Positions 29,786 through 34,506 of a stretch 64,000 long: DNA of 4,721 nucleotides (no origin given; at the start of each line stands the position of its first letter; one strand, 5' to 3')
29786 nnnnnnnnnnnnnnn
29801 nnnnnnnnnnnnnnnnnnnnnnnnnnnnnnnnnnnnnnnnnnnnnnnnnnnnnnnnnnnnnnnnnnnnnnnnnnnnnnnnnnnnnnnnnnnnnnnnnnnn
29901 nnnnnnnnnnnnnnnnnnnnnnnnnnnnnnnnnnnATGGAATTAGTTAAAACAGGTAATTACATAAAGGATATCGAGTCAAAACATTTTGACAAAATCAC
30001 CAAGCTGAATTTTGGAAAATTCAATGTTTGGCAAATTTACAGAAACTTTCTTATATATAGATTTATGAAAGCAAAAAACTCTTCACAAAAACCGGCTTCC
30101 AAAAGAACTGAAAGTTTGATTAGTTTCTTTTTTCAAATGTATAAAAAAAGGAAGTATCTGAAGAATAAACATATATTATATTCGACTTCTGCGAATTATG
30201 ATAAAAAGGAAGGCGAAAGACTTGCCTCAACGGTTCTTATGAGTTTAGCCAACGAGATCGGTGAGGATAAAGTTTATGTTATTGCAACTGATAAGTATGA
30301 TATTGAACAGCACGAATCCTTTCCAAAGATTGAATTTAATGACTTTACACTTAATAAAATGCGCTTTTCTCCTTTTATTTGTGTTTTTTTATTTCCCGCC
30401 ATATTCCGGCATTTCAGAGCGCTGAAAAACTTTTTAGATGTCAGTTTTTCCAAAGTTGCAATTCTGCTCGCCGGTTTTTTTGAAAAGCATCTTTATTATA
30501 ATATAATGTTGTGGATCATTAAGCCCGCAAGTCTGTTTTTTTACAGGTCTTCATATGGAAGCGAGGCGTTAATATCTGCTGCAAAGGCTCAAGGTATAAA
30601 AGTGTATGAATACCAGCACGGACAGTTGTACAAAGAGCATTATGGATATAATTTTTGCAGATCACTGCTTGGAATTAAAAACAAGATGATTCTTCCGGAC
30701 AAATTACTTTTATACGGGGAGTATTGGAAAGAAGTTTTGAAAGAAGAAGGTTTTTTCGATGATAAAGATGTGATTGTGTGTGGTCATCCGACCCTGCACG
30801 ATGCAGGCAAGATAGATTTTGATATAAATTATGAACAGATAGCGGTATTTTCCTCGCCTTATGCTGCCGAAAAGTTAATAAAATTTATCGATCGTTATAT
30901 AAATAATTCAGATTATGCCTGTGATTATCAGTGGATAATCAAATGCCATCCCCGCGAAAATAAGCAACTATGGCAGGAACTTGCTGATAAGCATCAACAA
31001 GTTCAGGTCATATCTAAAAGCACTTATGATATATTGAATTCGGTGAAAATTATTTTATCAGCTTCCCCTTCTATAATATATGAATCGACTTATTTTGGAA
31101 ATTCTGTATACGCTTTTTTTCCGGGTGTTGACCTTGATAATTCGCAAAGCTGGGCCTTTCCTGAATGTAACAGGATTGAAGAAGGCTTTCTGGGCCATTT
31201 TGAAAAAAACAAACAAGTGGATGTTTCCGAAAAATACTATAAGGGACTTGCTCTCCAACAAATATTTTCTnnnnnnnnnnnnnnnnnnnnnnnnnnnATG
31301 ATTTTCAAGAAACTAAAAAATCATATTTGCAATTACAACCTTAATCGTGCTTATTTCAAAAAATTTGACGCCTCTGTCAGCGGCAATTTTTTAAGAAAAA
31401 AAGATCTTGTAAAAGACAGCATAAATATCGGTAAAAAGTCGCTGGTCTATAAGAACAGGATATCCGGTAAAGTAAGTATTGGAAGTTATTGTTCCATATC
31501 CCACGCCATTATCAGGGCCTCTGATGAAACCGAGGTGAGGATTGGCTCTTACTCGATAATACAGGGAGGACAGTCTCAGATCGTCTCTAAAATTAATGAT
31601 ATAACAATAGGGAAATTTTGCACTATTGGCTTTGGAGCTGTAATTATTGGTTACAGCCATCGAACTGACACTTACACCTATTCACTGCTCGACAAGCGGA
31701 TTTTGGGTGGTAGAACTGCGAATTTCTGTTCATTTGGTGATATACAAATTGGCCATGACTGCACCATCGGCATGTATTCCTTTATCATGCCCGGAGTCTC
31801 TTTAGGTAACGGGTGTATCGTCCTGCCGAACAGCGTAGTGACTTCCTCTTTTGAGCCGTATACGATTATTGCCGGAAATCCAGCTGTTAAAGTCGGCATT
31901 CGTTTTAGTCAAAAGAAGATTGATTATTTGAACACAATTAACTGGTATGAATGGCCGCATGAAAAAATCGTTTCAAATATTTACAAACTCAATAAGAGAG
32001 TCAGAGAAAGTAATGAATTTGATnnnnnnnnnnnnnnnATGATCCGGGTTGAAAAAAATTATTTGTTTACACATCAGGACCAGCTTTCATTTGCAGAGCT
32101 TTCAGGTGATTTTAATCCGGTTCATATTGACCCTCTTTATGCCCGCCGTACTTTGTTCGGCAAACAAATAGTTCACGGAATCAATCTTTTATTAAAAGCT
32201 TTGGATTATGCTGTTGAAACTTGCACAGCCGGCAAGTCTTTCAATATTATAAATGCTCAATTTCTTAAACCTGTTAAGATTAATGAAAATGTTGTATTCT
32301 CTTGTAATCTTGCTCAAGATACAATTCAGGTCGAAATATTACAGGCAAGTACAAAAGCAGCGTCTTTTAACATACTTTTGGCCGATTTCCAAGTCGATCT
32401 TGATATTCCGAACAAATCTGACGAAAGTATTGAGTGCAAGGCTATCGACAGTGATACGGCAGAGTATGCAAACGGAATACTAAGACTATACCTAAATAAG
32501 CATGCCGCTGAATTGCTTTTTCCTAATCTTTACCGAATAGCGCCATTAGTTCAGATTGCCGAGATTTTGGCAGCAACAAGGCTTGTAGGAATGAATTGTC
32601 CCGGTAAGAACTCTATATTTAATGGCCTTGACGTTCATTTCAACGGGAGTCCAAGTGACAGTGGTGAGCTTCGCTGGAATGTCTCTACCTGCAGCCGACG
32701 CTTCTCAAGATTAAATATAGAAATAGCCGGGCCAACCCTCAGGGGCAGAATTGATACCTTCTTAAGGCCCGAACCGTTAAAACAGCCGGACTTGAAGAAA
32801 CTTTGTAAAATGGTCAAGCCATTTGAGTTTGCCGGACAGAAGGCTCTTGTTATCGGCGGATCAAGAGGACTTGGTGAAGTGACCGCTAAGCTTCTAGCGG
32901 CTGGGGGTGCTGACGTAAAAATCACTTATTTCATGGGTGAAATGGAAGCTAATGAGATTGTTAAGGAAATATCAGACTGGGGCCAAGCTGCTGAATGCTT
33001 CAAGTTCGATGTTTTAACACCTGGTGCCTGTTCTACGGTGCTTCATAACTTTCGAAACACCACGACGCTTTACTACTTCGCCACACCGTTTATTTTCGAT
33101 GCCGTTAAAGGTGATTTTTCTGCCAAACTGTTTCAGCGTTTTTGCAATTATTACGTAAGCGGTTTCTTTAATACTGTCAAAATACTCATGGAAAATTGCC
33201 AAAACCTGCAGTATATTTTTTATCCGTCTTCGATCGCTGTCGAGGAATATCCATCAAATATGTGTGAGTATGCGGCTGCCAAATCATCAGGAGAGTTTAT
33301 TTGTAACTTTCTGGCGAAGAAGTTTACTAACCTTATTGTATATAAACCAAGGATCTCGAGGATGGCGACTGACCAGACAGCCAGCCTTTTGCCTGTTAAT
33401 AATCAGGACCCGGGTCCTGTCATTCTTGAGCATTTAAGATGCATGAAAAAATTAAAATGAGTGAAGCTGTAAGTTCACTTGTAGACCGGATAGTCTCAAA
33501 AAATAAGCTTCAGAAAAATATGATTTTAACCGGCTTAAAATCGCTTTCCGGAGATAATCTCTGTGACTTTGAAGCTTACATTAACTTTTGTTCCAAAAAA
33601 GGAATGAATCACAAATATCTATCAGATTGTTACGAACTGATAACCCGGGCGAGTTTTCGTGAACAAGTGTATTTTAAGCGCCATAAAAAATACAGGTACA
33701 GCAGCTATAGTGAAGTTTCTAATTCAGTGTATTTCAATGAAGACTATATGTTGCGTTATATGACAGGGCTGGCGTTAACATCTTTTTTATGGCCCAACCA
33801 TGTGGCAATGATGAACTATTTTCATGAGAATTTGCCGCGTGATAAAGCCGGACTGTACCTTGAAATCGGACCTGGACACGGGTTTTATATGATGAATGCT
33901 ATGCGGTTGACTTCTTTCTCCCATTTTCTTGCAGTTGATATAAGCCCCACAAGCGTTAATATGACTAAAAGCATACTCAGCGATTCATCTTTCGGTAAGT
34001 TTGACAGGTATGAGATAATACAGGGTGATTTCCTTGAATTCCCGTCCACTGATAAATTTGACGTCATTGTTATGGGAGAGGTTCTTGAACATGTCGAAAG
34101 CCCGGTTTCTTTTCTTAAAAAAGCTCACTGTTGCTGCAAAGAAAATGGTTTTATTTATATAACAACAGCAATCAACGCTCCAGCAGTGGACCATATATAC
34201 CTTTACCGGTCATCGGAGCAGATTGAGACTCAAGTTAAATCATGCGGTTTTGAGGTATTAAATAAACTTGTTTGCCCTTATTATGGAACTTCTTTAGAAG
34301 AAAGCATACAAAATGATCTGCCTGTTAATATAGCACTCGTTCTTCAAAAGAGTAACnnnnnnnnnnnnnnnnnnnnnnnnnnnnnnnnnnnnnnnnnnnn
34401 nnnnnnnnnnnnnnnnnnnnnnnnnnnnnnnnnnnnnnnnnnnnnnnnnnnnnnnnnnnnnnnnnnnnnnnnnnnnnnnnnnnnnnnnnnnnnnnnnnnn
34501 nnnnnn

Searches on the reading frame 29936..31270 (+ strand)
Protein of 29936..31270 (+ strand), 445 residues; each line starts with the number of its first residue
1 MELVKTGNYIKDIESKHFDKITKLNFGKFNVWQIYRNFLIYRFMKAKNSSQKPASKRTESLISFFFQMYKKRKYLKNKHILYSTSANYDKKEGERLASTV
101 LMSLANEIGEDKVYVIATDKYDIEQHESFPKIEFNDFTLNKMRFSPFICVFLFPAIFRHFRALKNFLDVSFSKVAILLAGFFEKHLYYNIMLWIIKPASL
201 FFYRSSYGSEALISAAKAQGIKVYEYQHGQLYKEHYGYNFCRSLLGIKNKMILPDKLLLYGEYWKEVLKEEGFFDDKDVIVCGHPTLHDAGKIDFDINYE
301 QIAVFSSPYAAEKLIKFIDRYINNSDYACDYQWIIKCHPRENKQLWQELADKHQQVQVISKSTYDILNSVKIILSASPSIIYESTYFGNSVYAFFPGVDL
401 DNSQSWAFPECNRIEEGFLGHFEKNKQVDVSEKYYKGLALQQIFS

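Call 9: search_protein_families(library=pfam, proteins=[window:29936-31270:+], max_evalue=0.00001)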
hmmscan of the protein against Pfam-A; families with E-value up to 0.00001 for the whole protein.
window:29936-31270:+ (445 aa): 1 family
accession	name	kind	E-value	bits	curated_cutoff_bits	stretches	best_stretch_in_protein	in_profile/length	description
PF07388.17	A-2_8-polyST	-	6.8e-06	26.3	23.3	1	164-359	68-274/316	Alpha-2,8-polysialyltransferase (POLYST)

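Call 43: search_protein_families(library=ncbifam, proteins=[window:29936-31270:+], max_evalue=0.000001)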
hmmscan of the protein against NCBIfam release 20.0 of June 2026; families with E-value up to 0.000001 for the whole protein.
window:29936-31270:+ (445 aa): 0 families

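Call 59: search_solved_structures(query=window:29936-31270:+, max_evalue=1, show_alignments=1)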
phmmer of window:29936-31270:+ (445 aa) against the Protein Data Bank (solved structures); distinct sequences matched with E-value up to 1: 4.
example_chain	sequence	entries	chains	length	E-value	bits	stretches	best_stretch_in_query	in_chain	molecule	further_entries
6g6o_A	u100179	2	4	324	0.0029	19.8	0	208-252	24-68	Ika8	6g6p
5cm2_Z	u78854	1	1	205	0.14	14.3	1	266-359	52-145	TRNA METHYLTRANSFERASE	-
3ffv_A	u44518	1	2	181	0.22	13.6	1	376-429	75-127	Protein syd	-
6g6q_A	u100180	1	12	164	0.54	12.4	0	208-252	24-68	Ika4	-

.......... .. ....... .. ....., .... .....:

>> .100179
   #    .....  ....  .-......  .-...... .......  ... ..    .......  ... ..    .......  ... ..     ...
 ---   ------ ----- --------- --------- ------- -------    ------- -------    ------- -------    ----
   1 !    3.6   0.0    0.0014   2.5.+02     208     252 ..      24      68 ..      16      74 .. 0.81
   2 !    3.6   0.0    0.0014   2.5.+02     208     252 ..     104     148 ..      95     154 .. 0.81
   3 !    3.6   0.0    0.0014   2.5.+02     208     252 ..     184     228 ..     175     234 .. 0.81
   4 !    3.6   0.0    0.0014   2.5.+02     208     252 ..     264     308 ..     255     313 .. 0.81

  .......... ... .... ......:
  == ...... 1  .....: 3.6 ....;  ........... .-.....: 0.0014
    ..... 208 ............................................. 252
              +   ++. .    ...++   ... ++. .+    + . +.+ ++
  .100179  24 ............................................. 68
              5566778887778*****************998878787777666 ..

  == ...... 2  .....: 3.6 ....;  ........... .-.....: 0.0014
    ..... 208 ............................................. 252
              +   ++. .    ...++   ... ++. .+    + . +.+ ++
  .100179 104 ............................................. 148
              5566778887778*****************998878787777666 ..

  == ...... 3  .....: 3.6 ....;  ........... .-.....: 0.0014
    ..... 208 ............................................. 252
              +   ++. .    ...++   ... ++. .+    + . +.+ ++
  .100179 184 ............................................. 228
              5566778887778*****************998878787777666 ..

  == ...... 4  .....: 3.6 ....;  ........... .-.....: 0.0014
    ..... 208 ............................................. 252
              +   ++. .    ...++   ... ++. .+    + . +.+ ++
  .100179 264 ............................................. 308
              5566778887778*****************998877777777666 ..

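Call 60: find_homologous_proteins(query=window:29936-31270:+, max_evalue=0.00001)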
Query window:29936-31270:+ (445 aa): 3 proteins with E <= 0.00001 among 4069 candidates.
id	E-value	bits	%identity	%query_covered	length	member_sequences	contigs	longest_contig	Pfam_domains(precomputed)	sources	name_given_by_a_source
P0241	0.0e+0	1014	100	100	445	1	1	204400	-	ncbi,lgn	-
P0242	2.2e-233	793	78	100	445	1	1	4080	-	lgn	-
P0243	3.1e-115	404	43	100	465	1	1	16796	PF07388.18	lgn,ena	-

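Call 69: predict_structure(alignment_id=A3)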
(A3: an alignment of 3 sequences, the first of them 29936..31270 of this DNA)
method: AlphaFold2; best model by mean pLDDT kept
length: 445 residues; sequences in the alignment: 3
mean_pLDDT: 49.9   pTM: 0.46
mean pLDDT of the five models: 49.9, 43.6, 39.6, 38.2, 35.9
residues with pLDDT >= 90: 0; 70-90: 106; 50-70: 115; < 50: 224
segments of 3 or more residues with pLDDT < 50: 1-5, 42-60, 84-100, 118-144, 204-206, 226-299, 363-365, 367-372, 376-445
pLDDT, mean of each block of 10 residues (from residue 1): 48 67 71 65 38 32 63 76 43 40 55 57 33 35 51 77 76 71 77 80 56 77 52 26 25 28 35 33 28 35 57 61 60 68 79 83 50 45 28 29 27 24 23 23 23
secondary structure, 60 per line:
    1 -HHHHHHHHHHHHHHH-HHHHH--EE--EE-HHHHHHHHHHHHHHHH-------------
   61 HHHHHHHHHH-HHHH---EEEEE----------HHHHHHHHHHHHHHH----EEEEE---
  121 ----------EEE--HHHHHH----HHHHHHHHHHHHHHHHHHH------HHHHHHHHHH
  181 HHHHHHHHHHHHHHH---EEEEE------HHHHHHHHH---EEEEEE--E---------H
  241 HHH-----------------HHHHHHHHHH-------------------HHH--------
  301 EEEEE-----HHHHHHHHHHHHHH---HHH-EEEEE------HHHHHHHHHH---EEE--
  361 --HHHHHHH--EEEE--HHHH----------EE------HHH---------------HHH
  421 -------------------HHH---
elements in order: H2-16 H18-22 H32-47 H61-70 H72-75 E79-83 H94-108 E113-117 E131-133 H136-141 H146-164 H171-195 E199-203 H210-218 E222-227 H240-243 H261-270 E301-305 H311-324 E332-336 H343-352 E356-358 H363-369 E372-375 H378-381

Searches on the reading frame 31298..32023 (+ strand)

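Call 9: search_protein_families(library=pfam, proteins=[window:31298-32023:+], max_evalue=0.00001)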
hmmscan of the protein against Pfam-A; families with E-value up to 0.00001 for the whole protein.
window:31298-32023:+ (242 aa): 1 family
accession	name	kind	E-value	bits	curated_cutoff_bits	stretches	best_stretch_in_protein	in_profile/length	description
PF00132.30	Hexapep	-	2.6e-13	49.5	27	1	148-182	1-35/36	Bacterial transferase hexapeptide (six repeats)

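Call 43: search_protein_families(library=ncbifam, proteins=[window:31298-32023:+], max_evalue=0.000001)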
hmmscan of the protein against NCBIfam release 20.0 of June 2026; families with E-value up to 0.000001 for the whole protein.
window:31298-32023:+ (242 aa): 17 families
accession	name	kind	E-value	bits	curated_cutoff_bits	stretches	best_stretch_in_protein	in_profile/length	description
NF000311.1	Vat_ABCDEFH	equivalog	5.8e-30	104.4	300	1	101-231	57-193/201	Vat family streptogramin A O-acetyltransferase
NF000490.1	chloram_CatB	equivalog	1.7e-26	92.8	350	1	99-228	54-190/210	type B chloramphenicol O-acetyltransferase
NF000111.1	stregram_VatD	exception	4.8e-25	88.6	400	1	101-231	60-196/209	streptogramin A O-acetyltransferase Vat(D)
TIGR03308.1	phn_thr-fam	hypoth_equivalog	3.7e-24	85.7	201.65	1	58-231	19-191/204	phosphonate metabolim protein, transferase hexapeptide repeat family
NF000147.1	stregram_VatF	exception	3e-23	82.4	400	1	101-229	66-201/221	streptogramin A O-acetyltransferase Vat(F)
NF000504.1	stregram_VatH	exception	1.6e-22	80.5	475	1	101-229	64-198/216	streptogramin A O-acetyltransferase Vat(H)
NF000097.1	stregram_VatC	exception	9.2e-22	78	425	1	101-229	65-199/212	streptogramin A O-acetyltransferase Vat(C)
NF033468.1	stregram_VatI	exception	5.9e-21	75.2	415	1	102-228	60-192/208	streptogramin A O-acetyltransferase Vat(I)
NF000101.1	stregram_VatA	exception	5.6e-19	68.6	450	1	101-226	65-196/219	streptogramin A O-acetyltransferase Vat(A)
NF000020.1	stregram_VatE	exception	3.5e-17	62.7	450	1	101-233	61-200/214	streptogramin A O-acetyltransferase Vat(E)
TIGR03570.1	NeuD_NnaD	subfamily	1.3e-15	57.6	160.8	1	147-196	152-201/202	NeuD/PglB/VioB family sugar acetyltransferase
NF007240.0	PRK09677.1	equivalog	2.4e-12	46.7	243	1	99-199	83-181/192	putative lipopolysaccharide biosynthesis O-acetyl transferase WbbJ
NF007797.0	PRK10502.1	subfamily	7.4e-12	45.3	192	1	79-204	72-181/183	WcaF family extracellular polysaccharide biosynthesis acetyltransferase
NF000084.1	amicyc_ac_ApmA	equivalog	5.5e-10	39.4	550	1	148-230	176-260/274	aminocyclitol acetyltransferase ApmA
NF058585.1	HptprglPActTf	PfamEq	2.8e-09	36.8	300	1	146-199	104-157/172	heptaprenylglyceryl phosphate O-acetyltransferase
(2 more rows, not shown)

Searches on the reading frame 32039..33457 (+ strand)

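Call 9: search_protein_families(library=pfam, proteins=[window:32039-33457:+], max_evalue=0.00001)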
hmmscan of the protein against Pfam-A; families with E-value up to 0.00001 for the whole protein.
window:32039-33457:+ (473 aa): 2 families
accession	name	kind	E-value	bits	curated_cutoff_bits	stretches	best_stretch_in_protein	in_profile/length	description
PF01575.25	MaoC_dehydratas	-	1.9e-14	53.7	27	1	6-91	14-101/123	MaoC like domain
PF00106.31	adh_short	-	2.9e-09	37.1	26.6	1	268-424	2-162/195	short chain dehydrogenase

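Call 43: search_protein_families(library=ncbifam, proteins=[window:32039-33457:+], max_evalue=0.000001)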
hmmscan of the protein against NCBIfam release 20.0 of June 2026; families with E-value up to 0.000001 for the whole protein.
window:32039-33457:+ (473 aa): 20 families
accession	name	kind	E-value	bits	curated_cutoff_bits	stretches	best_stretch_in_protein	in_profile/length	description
NF004200.0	PRK05653.1-5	equivalog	3.4e-11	43.2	273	1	267-415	3-157/242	3-oxoacyl-ACP reductase FabG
NF005975.0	PRK08063.1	equivalog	1.6e-10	40.7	328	1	266-340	4-78/250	enoyl-[acyl-carrier-protein] reductase FabL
NF005868.0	PRK07806.1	subfamily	2.4e-10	40.4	162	1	265-338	5-78/248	SDR family oxidoreductase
NF041159.1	Rham_dhyd_Thplmales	equivalog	5.2e-10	39.2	450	1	263-340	2-83/253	L-rhamnose 1-dehydrogenase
NF004778.0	PRK06124.1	equivalog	7.9e-10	38.6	303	1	258-339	3-83/256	SDR family oxidoreductase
NF053542.1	FlxB_rubin_SDR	equivalog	1.3e-09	38.1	340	1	268-342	2-76/239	flexirubin biosynthesis SDR family reductase FlxB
NF009384.0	PRK12743.1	equivalog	2.5e-09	36.7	264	1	266-337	6-77/258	SDR family oxidoreductase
NF004199.0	PRK05653.1-4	equivalog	1.3e-08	34.7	301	1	263-325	2-64/247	3-oxoacyl-ACP reductase FabG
NF047420.2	EF_P_mod_YmfI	equivalog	1.9e-08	34.4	238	1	269-429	2-163/236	elongation factor P 5-aminopentanone reductase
TIGR01831.1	fabG_rel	equivalog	4.5e-08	32.8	338.85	1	270-346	2-78/239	3-ketoacyl-ACP reductase FabG2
NF004197.0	PRK05653.1-1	equivalog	4.8e-08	32.9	332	1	264-340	5-80/249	3-oxoacyl-ACP reductase FabG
TIGR01830.1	3oxo_ACP_reduc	equivalog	7.2e-08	32.4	297.75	1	269-340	1-72/239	3-oxoacyl-[acyl-carrier-protein] reductase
NF006597.0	PRK09134.1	equivalog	8.2e-08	31.8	281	1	266-337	12-83/261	SDR family oxidoreductase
NF006070.0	PRK08213.1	subfamily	1.3e-07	31.4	279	1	258-335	4-80/259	gluconate 5-dehydrogenase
NF053807.1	RhamDHLra1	equivalog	1.6e-07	31.3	400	1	266-337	4-75/252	L-rhamnose 1-dehydrogenase Lra1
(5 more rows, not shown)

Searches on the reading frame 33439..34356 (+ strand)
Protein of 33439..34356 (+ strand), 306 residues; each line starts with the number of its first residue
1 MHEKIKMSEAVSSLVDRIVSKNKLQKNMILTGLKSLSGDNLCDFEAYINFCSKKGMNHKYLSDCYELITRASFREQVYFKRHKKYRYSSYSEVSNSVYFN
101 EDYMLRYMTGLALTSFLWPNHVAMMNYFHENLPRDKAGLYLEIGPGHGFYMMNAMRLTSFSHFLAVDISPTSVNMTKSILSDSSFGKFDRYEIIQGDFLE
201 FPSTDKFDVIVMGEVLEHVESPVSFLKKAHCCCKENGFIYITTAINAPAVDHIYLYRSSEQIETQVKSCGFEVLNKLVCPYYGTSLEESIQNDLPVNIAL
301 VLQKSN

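Call 9: search_protein_families(library=pfam, proteins=[window:33439-34356:+], max_evalue=0.00001)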
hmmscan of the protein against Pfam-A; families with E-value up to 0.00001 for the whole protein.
window:33439-34356:+ (306 aa): 6 families
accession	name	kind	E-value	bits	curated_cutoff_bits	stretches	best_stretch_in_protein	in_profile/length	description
PF13489.12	Methyltransf_23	-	4.7e-15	56.1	27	1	128-248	13-122/164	Methyltransferase domain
PF08242.18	Methyltransf_12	-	8.2e-15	55.8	30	1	141-239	1-98/98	Methyltransferase domain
PF13847.12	Methyltransf_31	-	1.1e-13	51.5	27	1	138-245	5-113/145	Methyltransferase domain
PF08241.18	Methyltransf_11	-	2.8e-13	50.7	21.2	1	141-241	1-95/95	Methyltransferase domain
PF13649.12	Methyltransf_25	-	7.6e-10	39.8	27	1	141-237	2-97/97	Methyltransferase domain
PF02475.24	TRM5-TYW2_MTfase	-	2e-06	28.3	28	1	146-274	46-164/164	TRM5/TYW2 methyltransferase domain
